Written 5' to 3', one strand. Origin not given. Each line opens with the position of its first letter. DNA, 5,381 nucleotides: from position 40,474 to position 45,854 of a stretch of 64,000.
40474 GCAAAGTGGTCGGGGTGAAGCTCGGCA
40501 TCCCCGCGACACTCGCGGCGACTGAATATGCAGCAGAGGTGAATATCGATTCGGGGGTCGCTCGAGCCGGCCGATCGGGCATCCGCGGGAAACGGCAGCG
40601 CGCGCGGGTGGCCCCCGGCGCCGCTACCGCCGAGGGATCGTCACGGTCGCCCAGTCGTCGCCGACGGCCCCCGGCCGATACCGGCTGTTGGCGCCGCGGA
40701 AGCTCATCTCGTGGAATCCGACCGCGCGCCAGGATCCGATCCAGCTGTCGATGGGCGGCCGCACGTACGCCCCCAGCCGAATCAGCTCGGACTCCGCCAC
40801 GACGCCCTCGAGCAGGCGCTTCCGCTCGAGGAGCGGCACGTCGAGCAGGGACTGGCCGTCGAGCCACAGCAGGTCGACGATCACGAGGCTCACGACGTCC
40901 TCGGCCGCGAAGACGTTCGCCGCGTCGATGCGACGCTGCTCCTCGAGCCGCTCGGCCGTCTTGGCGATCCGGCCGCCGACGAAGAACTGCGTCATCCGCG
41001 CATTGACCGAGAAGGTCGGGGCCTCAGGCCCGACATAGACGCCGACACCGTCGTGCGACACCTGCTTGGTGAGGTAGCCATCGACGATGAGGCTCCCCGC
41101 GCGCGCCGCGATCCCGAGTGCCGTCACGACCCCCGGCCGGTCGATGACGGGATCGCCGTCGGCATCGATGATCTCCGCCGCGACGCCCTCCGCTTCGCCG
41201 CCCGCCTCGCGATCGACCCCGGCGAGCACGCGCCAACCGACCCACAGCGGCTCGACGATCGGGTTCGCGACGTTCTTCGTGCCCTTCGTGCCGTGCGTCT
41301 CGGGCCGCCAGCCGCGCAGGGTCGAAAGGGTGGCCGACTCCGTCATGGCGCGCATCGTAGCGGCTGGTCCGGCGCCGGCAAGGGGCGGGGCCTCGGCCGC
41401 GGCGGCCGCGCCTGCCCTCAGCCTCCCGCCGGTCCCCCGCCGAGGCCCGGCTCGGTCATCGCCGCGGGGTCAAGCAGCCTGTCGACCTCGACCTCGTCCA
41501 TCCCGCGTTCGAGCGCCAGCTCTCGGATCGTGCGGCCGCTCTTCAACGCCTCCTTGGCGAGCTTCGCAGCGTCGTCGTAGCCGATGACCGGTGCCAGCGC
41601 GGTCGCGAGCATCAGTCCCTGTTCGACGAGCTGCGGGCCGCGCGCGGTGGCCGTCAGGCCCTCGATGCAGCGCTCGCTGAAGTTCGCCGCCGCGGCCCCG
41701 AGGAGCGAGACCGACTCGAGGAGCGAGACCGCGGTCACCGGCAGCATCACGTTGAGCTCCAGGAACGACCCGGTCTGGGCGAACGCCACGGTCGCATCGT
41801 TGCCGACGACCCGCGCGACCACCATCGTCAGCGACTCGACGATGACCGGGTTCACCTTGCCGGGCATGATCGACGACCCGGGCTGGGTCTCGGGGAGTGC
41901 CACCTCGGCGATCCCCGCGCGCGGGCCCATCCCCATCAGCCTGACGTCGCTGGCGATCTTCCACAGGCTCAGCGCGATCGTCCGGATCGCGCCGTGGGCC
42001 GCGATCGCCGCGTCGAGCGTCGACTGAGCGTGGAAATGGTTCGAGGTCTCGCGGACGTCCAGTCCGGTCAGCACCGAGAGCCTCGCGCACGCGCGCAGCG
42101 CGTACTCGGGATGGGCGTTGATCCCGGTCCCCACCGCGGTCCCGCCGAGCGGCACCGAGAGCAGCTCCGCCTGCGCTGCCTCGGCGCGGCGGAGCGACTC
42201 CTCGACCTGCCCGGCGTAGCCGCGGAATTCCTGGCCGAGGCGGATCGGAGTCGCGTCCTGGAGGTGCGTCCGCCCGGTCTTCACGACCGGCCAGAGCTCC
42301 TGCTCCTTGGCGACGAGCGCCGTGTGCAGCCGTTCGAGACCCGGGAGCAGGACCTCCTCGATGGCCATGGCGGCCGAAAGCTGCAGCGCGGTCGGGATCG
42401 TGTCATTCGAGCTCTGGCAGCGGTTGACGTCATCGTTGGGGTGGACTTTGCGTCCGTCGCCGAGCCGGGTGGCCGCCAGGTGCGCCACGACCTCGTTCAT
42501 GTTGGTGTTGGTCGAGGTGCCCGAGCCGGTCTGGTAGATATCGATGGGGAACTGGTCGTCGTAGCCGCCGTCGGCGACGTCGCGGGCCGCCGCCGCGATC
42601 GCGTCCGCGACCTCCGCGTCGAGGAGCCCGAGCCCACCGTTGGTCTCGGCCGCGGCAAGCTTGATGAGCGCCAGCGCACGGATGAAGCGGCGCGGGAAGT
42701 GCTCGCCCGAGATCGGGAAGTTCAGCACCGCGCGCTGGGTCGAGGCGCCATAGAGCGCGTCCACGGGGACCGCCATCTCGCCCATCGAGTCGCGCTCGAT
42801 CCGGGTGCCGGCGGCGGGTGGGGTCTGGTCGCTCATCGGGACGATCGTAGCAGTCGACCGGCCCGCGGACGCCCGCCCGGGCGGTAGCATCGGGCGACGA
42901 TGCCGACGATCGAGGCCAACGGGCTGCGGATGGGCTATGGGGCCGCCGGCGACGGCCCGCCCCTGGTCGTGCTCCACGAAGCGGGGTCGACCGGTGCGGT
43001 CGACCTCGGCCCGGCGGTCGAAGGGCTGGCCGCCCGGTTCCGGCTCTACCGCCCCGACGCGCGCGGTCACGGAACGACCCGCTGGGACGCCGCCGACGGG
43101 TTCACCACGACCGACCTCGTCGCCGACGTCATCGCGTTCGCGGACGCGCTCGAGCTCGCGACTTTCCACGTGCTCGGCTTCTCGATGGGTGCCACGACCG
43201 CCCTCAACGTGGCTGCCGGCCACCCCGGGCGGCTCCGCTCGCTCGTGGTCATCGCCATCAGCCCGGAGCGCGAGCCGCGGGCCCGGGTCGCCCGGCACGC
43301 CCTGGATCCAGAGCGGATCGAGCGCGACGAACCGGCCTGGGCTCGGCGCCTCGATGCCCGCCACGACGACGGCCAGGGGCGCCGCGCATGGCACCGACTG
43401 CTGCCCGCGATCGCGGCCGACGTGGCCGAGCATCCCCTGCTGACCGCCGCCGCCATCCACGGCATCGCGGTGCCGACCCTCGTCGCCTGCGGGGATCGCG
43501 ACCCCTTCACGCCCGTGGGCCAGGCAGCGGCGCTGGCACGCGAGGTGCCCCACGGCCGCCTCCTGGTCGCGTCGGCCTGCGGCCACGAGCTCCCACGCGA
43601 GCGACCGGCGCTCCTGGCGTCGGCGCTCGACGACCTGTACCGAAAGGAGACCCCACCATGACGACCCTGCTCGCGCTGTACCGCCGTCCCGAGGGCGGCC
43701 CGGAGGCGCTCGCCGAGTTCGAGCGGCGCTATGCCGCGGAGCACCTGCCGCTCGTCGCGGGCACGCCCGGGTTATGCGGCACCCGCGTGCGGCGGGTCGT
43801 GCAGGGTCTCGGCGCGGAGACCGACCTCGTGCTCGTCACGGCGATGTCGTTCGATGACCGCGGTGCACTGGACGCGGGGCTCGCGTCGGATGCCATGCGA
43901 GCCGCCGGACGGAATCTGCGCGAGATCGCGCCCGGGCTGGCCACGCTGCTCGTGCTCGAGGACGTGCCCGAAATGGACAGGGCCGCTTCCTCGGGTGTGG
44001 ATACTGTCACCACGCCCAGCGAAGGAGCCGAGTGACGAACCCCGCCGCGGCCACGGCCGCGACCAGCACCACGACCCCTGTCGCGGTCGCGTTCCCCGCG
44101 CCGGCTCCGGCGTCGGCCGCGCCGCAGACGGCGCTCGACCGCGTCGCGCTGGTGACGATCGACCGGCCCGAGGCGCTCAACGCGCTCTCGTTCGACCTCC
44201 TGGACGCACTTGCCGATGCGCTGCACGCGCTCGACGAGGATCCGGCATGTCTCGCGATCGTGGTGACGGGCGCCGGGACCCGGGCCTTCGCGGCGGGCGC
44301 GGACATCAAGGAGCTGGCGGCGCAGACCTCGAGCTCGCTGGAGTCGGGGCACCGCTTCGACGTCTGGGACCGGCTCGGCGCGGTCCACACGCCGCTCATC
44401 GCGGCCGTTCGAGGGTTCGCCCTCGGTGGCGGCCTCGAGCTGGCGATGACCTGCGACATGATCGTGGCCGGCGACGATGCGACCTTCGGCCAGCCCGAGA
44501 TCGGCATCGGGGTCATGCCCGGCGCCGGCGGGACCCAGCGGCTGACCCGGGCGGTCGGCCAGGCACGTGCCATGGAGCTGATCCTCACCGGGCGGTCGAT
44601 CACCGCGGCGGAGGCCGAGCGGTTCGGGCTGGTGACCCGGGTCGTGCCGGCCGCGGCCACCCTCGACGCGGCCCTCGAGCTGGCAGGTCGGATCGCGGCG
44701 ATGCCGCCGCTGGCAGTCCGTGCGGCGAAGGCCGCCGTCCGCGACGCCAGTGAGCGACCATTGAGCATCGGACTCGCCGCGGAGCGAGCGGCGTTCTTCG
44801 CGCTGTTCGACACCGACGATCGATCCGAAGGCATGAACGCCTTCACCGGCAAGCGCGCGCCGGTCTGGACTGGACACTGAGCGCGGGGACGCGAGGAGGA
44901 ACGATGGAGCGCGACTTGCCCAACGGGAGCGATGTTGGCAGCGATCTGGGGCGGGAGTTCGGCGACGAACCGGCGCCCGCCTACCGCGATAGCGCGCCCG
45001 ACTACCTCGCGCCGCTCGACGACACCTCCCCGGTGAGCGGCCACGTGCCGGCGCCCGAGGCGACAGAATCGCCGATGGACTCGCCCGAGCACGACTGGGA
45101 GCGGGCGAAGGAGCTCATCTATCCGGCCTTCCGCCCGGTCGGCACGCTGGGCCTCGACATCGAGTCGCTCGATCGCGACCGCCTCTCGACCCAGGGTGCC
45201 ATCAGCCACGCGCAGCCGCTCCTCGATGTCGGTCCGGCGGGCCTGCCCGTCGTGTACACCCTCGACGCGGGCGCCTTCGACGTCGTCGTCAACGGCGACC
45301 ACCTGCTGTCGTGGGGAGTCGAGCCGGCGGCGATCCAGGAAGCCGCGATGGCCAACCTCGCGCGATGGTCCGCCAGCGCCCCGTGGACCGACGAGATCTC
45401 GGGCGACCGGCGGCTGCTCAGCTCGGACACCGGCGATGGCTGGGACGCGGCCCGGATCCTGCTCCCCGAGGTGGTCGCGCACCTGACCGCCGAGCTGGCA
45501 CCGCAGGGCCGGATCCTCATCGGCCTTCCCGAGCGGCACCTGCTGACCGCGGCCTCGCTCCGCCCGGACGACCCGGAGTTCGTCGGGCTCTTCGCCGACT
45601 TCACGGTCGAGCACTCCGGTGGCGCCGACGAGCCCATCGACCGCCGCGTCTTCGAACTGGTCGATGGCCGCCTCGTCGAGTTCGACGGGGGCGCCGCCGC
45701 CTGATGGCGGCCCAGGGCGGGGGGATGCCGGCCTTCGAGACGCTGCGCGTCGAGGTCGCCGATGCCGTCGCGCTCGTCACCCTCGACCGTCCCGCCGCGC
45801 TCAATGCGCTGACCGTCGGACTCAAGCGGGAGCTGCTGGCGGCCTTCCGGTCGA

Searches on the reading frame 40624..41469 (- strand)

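Call 10: search_protein_families(library=pfam, proteins=[window:40624-41469:-])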
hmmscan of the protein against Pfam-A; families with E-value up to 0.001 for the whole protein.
window:40624-41469:- (281 aa): 1 family
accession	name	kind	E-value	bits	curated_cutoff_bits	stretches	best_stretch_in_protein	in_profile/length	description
PF01068.26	DNA_ligase_A_M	-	7.9e-05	22.9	26.2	1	183-227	105-149/204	ATP dependent DNA ligase domain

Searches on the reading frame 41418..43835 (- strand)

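Call 14: search_protein_families(library=pfam, proteins=[window:41418-43835:-])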
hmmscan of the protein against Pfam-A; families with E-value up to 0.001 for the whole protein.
window:41418-43835:- (805 aa): 2 families
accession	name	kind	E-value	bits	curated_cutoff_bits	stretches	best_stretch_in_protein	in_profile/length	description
PF00206.25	Lyase_1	-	1.2e-93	314.4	27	1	352-678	1-312/312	Lyase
PF10415.14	FumaraseC_C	-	1.3e-20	74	32.5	1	743-795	1-54/54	Fumarase C C-terminus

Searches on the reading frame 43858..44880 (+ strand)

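Call 14: search_protein_families(library=pfam, proteins=[window:43858-44880:+])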
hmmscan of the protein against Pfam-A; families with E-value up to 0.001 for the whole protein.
window:43858-44880:+ (340 aa): 2 families
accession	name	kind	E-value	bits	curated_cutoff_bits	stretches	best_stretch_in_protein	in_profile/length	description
PF00378.25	ECH_1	-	5.3e-73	245.9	27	1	95-339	5-250/251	Enoyl-CoA hydratase/isomerase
PF16113.10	ECH_2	-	8.5e-38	131.1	27.2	1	97-268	2-177/335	Enoyl-CoA hydratase/isomerase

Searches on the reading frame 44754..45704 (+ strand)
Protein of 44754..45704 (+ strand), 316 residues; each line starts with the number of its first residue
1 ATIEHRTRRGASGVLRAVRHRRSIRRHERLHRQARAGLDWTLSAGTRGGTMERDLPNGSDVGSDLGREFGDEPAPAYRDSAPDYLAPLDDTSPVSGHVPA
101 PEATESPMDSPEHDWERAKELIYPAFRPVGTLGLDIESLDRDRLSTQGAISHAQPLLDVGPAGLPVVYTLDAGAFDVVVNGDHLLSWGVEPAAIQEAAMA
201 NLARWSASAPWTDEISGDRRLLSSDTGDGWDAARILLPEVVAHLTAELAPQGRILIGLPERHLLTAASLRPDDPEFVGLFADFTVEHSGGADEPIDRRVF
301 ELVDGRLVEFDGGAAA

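Call 14: search_protein_families(library=pfam, proteins=[window:44754-45704:+])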
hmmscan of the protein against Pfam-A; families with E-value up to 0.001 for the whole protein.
window:44754-45704:+ (316 aa): 1 family
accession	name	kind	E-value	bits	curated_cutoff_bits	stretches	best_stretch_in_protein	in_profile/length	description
PF07285.16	DUF1444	-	2.3e-05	24.5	23.8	1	165-272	116-219/264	Protein of unknown function (DUF1444)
